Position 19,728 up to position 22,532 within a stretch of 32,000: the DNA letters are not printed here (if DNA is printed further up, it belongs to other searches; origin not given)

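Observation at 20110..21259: Two matching 13-mer palindrome clusters embedded in the PrimPol-helicase gene, either side of its helicase domain: candidate in-gene origin/iterons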

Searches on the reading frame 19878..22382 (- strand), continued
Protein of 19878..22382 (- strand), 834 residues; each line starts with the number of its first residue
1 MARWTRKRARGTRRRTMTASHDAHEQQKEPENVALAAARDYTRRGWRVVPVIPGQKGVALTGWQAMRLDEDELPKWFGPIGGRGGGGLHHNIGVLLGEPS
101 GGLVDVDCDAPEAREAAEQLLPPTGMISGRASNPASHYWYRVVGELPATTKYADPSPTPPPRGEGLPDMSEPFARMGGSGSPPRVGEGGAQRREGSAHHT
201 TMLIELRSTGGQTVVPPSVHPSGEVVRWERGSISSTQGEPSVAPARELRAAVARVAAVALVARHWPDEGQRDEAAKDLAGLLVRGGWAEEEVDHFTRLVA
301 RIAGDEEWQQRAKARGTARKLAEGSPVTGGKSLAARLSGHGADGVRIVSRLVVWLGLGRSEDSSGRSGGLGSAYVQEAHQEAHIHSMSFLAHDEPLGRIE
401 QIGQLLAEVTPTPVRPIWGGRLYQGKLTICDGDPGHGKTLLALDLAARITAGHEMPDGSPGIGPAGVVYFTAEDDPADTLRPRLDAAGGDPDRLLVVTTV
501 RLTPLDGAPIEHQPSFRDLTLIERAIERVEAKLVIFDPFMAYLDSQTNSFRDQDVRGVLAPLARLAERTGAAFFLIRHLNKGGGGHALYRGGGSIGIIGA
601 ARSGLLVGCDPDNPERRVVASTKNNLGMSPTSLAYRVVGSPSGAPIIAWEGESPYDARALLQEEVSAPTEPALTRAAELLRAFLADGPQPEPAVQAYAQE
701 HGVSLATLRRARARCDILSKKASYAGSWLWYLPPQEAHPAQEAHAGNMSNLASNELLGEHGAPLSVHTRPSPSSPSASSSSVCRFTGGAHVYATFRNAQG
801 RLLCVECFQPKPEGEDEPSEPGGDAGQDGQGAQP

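Call 61: fold_search(model_id=the predicted structure, library=pdb)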
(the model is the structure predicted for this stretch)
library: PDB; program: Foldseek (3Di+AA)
matches with E <= 10: 1450; with E <= 0.001: 813
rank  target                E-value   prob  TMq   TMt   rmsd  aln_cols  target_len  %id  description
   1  5lkm_A                7.1e-11  1.00  0.21  0.43   4.2       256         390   18  RadA bound to dTDP (released 2017-06-07)
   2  1nlf_A                1.2e-10  1.00  0.22  0.67   6.5       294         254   17  Crystal Structure of DNA Helicase RepA in complex with sulfate at 1.95 A resolution (released 2003-04-29)
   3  2zr0                  2.6e-10  1.00  0.20  0.48  10.2       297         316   15  MSRECA-Q196E mutant (released 2008-12-09)
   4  2zro                  2.7e-10  1.00  0.20  0.48   9.5       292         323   15  MsRecA ADP form IV (released 2008-12-09)
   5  2zri                  3.0e-10  1.00  0.20  0.48  10.7       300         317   16  MsRecA Q196A ADP form IV (released 2008-12-09)
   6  9d4n_A                3.8e-10  1.00  0.21  0.51   8.0       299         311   20  The cryo-EM structure of the yeast Dmc1 filament bound to ssDNA in the presence of ATP (released 2025-01-22)
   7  2zrc                  4.0e-10  1.00  0.20  0.48  15.1       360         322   14  MsRecA Q196N Form IV (released 2008-12-09)
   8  8rxc_A                4.2e-10  1.00  0.22  0.44   6.2       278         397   19  RadA helicase from Streptococcus pneumoniae coordinating dsDNA (released 2024-10-30)
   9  2zr9                  4.4e-10  1.00  0.20  0.50  15.4       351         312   14  MsRecA Q196E dATP form IV (released 2008-12-09)
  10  8rxc_C                4.7e-10  1.00  0.21  0.41   4.7       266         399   19  RadA helicase from Streptococcus pneumoniae coordinating dsDNA (released 2024-10-30)
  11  2zrf                  4.7e-10  1.00  0.20  0.50  12.2       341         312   15  MsRecA Q196N dATP form IV (released 2008-12-09)
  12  2zrd                  5.5e-10  1.00  0.20  0.46  13.1       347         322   14  MsRecA Q196N ADP form IV (released 2008-12-09)
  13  9omy_B                8.0e-10  1.00  0.20  0.49  12.9       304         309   17  Cryo-EM structure of an octameric RAD51-XRCC3-RAD51C (RAD51-X3C) complex (released 2026-04-01)
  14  5nwl_H                1.0e-09  1.00  0.20  0.51   8.5       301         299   16  Crystal structure of a human RAD51-ATP filament. (released 2018-03-07)
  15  2odw                  1.0e-09  1.00  0.20  0.48  16.0       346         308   15  MSrecA-ATP-GAMA-S complex (released 2007-06-19)
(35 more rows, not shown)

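Call 68: find_related_loci(query=window:19878-22382:-, collection=viral_contigs, flank=10000)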
Query window:19878-22382:- (834 aa) in viral_contigs; peptide patterns used: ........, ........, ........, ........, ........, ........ (x = any residue, [..] = any of these).
No stretch of DNA in the collection matches any of the patterns.

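Call 69: find_related_loci(query=A1, collection=viral_contigs, flank=10000)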
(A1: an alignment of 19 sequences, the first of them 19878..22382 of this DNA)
Query A1 (834 aa) in viral_contigs; peptide patterns used: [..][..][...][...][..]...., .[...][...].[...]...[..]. (x = any residue, [..] = any of these).
154 stretches matched a pattern; 97 encode a relative of the query (tblastn E <= 1e-3); the best 80 are kept; 80 distinct loci.
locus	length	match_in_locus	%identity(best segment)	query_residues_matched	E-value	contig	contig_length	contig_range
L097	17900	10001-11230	42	375-773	8e-75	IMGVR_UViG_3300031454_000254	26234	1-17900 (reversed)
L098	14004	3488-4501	47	406-739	1e-74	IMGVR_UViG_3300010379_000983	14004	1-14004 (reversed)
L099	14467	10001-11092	47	403-753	2e-69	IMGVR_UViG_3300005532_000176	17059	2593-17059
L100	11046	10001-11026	42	405-753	5e-68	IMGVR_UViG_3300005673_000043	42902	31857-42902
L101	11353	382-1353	45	403-732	2e-64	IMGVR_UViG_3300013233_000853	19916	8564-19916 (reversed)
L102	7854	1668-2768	40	383-740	5e-64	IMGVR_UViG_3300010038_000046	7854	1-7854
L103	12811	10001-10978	42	404-738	4e-63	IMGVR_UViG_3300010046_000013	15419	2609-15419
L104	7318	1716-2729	43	409-733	1e-58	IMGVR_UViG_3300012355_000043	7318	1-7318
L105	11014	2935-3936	40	405-736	6e-58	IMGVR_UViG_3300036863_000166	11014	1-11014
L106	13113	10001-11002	40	417-743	2e-56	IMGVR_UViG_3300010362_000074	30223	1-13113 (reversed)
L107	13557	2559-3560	39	405-736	1e-55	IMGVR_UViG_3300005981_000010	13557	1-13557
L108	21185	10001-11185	37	418-812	3e-54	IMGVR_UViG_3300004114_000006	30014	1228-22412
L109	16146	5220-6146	40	355-666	5e-54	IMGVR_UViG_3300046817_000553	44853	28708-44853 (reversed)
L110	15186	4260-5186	40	355-666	5e-54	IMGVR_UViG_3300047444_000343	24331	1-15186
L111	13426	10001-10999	41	414-739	1e-53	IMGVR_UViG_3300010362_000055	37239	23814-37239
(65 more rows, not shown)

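Call 80: list_cluster_members(proteins=[P0001, P0002, P0008, P0009, P0015])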
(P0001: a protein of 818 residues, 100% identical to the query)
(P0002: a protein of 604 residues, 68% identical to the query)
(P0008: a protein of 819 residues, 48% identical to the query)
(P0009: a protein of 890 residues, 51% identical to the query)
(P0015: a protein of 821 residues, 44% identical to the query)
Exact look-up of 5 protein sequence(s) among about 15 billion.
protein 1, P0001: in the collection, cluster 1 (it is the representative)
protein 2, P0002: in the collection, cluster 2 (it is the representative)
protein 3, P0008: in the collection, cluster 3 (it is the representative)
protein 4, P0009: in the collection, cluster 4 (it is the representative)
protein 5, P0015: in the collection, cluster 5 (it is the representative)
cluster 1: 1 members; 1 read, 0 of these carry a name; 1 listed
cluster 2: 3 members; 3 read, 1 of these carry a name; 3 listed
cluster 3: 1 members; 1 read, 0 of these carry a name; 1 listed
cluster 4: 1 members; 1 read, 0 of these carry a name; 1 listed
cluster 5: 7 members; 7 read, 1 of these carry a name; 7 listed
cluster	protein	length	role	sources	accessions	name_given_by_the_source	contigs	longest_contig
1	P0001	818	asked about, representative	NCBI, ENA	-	-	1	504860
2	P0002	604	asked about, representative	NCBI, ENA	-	-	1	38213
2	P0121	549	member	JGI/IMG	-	hypothetical protein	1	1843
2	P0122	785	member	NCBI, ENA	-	-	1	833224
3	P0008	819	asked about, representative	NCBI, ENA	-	-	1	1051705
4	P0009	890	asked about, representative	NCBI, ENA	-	-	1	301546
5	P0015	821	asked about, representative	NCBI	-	-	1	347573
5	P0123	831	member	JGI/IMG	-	hypothetical protein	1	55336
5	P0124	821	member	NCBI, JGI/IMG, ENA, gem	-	-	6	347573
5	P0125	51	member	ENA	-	-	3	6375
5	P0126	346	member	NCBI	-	-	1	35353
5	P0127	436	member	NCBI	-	-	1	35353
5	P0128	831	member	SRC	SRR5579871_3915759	-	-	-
